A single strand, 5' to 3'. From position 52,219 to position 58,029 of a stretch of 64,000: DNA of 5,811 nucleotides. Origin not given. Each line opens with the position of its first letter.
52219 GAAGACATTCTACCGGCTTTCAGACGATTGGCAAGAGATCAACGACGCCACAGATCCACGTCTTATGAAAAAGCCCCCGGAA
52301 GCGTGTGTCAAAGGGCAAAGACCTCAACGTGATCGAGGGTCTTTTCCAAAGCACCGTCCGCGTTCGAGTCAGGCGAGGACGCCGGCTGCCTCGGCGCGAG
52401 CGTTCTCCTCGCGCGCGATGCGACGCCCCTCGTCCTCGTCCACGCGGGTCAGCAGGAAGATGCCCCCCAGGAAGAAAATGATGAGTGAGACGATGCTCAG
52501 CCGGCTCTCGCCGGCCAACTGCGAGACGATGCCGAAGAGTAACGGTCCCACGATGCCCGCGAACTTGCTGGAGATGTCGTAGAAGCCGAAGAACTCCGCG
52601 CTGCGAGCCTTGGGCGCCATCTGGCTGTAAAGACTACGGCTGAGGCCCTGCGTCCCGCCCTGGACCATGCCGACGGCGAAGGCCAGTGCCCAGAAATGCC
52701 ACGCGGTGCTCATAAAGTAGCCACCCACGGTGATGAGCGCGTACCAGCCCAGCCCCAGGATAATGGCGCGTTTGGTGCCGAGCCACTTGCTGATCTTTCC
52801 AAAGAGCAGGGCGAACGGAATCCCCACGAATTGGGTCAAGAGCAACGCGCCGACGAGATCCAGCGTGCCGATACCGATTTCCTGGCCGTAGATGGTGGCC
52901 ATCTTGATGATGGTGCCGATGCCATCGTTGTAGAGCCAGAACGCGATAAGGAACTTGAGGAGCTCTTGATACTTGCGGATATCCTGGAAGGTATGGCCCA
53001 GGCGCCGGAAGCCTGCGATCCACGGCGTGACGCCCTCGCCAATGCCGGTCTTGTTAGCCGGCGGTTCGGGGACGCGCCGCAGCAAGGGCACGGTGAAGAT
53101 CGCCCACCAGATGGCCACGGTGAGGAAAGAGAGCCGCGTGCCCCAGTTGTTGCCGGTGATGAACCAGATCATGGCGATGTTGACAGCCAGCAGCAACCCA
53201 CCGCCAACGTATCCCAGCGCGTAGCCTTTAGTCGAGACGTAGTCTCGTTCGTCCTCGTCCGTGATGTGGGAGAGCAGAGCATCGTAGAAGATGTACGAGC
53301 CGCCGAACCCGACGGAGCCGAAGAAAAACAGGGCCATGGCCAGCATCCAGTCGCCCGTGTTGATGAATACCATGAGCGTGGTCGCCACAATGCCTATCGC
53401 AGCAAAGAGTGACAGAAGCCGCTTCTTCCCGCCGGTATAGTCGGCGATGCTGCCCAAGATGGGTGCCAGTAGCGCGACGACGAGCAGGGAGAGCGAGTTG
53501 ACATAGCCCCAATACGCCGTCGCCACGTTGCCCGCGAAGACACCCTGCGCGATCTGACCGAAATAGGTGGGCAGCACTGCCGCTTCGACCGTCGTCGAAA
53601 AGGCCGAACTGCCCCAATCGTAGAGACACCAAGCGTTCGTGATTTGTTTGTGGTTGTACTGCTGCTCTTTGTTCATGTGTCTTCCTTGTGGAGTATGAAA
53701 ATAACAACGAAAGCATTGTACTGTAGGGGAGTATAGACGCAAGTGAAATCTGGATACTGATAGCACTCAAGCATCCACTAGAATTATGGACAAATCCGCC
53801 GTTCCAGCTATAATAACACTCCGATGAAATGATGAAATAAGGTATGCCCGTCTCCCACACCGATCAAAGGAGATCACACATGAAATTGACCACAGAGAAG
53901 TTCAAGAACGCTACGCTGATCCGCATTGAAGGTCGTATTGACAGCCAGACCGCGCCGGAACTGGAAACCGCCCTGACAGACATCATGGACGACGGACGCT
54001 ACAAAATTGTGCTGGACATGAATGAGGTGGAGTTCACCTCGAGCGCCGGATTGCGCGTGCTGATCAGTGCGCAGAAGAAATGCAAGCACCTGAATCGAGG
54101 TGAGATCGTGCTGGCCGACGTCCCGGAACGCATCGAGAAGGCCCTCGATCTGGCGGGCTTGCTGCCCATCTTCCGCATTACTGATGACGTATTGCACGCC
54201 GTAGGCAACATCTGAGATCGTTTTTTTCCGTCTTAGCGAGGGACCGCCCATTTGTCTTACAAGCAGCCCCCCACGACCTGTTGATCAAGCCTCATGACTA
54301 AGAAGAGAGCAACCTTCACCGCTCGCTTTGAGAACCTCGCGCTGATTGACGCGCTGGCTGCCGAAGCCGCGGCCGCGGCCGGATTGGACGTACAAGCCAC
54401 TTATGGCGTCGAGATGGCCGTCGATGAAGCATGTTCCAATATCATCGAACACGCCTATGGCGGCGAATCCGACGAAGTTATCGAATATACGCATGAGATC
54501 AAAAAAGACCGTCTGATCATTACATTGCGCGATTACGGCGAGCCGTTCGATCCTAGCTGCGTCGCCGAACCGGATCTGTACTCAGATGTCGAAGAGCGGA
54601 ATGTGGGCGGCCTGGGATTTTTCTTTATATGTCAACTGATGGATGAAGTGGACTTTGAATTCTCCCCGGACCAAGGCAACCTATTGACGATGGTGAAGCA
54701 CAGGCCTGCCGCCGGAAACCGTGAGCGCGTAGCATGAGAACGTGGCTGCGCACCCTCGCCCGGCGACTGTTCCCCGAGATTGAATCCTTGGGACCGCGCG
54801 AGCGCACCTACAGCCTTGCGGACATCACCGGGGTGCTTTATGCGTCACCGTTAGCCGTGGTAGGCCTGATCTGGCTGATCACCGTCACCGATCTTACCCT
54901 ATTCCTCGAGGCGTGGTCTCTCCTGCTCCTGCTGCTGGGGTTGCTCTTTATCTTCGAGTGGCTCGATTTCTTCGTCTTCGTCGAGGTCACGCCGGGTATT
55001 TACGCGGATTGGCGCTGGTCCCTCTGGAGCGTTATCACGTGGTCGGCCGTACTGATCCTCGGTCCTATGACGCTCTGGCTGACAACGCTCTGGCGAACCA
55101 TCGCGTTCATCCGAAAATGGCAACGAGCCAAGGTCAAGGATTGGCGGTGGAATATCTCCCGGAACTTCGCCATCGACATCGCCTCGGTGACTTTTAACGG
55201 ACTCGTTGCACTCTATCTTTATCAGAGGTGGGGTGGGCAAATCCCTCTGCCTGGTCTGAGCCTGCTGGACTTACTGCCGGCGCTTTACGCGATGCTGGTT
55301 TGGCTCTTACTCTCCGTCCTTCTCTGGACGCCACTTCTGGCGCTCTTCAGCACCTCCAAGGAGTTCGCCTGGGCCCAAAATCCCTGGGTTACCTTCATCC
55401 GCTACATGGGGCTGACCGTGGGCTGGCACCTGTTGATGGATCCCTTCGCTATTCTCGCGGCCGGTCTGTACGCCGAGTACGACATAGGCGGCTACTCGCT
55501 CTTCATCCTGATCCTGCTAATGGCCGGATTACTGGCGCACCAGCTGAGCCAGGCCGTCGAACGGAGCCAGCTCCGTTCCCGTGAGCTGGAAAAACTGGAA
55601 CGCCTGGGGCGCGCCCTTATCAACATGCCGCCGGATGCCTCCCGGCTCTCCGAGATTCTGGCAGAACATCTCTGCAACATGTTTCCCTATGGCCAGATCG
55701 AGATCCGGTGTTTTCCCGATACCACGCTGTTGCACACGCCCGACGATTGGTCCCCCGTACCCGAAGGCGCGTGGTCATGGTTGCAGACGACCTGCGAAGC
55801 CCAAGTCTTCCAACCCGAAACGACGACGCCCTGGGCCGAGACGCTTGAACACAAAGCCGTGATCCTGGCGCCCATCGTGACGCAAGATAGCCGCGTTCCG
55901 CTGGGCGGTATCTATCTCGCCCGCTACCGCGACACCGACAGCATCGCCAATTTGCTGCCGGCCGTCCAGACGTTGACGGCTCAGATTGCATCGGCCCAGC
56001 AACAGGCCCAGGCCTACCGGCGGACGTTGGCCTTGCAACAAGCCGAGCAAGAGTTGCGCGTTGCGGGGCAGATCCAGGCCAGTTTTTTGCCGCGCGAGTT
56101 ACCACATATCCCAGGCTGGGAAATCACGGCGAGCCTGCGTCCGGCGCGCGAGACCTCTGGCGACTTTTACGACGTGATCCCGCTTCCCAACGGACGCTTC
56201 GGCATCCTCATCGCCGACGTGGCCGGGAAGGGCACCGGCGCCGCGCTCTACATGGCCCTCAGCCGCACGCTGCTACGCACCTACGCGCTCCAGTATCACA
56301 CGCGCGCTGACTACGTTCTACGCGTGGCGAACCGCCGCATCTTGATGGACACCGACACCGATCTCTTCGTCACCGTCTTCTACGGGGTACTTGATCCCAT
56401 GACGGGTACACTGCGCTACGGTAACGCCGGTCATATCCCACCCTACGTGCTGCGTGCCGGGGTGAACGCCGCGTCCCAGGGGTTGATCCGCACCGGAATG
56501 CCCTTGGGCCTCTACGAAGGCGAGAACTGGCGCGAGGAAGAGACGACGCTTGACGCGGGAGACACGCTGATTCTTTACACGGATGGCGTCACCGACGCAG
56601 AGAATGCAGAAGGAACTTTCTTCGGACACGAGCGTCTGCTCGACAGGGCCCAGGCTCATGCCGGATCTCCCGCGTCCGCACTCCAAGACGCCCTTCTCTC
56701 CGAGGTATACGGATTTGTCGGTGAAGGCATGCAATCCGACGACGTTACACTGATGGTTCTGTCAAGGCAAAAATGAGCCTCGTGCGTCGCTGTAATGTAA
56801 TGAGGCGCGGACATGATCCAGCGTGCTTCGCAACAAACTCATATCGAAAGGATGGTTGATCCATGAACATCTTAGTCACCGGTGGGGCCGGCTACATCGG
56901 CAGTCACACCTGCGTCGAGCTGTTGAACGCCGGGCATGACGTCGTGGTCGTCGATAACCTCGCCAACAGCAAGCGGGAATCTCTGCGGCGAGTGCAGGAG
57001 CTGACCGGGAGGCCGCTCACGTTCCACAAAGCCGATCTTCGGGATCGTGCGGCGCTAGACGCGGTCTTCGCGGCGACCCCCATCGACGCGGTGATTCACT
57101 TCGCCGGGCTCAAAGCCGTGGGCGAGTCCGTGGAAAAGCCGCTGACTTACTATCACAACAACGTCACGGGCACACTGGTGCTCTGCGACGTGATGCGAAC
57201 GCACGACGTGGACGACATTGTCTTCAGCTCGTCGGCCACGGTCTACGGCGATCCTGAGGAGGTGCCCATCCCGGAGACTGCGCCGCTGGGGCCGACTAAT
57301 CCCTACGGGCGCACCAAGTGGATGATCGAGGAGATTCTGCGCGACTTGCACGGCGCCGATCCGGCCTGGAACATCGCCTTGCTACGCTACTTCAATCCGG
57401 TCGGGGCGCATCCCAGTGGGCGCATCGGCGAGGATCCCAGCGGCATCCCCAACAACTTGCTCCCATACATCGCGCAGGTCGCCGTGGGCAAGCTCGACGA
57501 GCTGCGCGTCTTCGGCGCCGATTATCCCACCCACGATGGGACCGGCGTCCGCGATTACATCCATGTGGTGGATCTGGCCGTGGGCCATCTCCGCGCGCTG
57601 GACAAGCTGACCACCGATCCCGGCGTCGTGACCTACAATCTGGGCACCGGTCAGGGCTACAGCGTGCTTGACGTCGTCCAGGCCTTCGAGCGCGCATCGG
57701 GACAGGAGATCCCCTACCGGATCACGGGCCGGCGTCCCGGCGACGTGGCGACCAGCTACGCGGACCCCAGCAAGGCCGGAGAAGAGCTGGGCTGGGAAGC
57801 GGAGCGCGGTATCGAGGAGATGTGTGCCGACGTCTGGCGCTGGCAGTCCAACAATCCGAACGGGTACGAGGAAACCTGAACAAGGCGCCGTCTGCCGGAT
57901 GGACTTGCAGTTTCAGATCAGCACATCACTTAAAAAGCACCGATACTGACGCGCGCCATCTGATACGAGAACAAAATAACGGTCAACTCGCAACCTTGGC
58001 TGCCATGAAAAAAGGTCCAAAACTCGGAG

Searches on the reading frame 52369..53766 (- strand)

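Call 54: search_protein_families(library=pfam, proteins=[window:52369-53766:-], max_evalue=0.0001)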
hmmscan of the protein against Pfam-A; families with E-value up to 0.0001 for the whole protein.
window:52369-53766:- (465 aa): 3 families
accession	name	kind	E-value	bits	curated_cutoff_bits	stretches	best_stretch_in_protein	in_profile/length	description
PF11700.14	ATG22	-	1.2e-70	239.1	24.1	2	172-449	188-479/482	Vacuole effluxer Atg22 like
PF07690.21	MFS_1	-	6.6e-27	94.8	33.4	1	66-408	16-347/347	Major Facilitator Superfamily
PF13347.12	MFS_2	-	1.1e-08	34.5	27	1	83-419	32-385/427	MFS/sugar transport protein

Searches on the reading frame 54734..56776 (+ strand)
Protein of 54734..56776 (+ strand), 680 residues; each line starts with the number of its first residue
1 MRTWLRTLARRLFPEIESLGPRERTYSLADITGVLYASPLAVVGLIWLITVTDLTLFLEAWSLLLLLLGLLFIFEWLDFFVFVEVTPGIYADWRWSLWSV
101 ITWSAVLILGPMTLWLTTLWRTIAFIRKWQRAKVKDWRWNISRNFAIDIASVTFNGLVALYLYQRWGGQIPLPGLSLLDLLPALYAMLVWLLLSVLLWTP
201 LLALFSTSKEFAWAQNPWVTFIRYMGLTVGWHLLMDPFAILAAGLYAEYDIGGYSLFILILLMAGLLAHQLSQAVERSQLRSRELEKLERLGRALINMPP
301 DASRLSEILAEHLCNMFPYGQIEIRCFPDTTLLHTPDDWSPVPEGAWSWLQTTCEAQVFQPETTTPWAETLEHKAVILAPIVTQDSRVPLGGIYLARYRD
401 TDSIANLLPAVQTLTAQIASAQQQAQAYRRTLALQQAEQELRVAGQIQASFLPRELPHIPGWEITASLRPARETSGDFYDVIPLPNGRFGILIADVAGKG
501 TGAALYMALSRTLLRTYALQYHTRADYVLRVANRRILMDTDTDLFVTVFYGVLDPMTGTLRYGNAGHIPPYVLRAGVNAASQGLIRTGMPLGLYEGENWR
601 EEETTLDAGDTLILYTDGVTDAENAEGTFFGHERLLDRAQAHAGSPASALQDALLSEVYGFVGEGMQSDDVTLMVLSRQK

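Call 54: search_protein_families(library=pfam, proteins=[window:54734-56776:+], max_evalue=0.0001)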
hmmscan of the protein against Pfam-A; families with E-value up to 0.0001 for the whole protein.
window:54734-56776:+ (680 aa): 1 family
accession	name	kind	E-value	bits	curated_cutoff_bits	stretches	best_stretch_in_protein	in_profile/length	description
PF07228.17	SpoIIE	-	4.4e-50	170.7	25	1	485-678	1-191/192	Stage II sporulation protein E (SpoIIE)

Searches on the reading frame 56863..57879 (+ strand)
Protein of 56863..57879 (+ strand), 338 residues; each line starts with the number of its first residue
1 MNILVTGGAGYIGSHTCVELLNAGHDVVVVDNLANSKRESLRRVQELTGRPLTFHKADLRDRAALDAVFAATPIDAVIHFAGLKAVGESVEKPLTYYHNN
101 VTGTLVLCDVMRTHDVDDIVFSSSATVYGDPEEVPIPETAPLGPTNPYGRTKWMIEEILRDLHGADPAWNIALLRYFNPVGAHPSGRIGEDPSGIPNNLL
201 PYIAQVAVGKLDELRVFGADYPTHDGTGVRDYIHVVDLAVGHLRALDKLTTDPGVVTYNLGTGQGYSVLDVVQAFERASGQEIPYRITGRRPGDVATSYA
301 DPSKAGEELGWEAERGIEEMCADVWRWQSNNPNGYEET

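Call 54: search_protein_families(library=pfam, proteins=[window:56863-57879:+], max_evalue=0.0001)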
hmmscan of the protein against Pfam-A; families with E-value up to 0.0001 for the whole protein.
window:56863-57879:+ (338 aa): 10 families
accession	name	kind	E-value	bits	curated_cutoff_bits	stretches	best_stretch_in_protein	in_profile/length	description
PF16363.11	GDP_Man_Dehyd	-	7.1e-63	213.5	27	1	4-323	1-331/332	GDP-mannose 4,6 dehydratase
PF01370.27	Epimerase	-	1.5e-61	208.3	20.9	1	3-261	1-240/240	NAD dependent epimerase/dehydratase family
PF01073.25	3Beta_HSD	-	1.4e-15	57.6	22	1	4-158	1-156/280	3-beta hydroxysteroid dehydrogenase/isomerase family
PF02719.21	Polysacc_synt_2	-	2.3e-15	57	20.2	1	3-178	1-170/293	Polysaccharide biosynthesis protein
PF04321.23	RmlD_sub_bind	-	1.3e-14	54.4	27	1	1-161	1-138/287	RmlD substrate binding domain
PF00106.31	adh_short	-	5.5e-10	39.5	26.6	1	3-110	3-118/195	short chain dehydrogenase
PF08659.16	KR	-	2.4e-08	34.6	22.6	1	3-132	3-145/180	KR domain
PF07993.18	NAD_binding_4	-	5.5e-07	29.4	20.1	1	5-163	1-192/258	Male sterility protein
PF13460.12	NAD_binding_10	-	1.9e-05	25.1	27.2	1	7-135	1-110/184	NAD(P)H-binding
PF05368.20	NmrA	-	6.9e-05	23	27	0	2-80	4-76/298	NmrA-like family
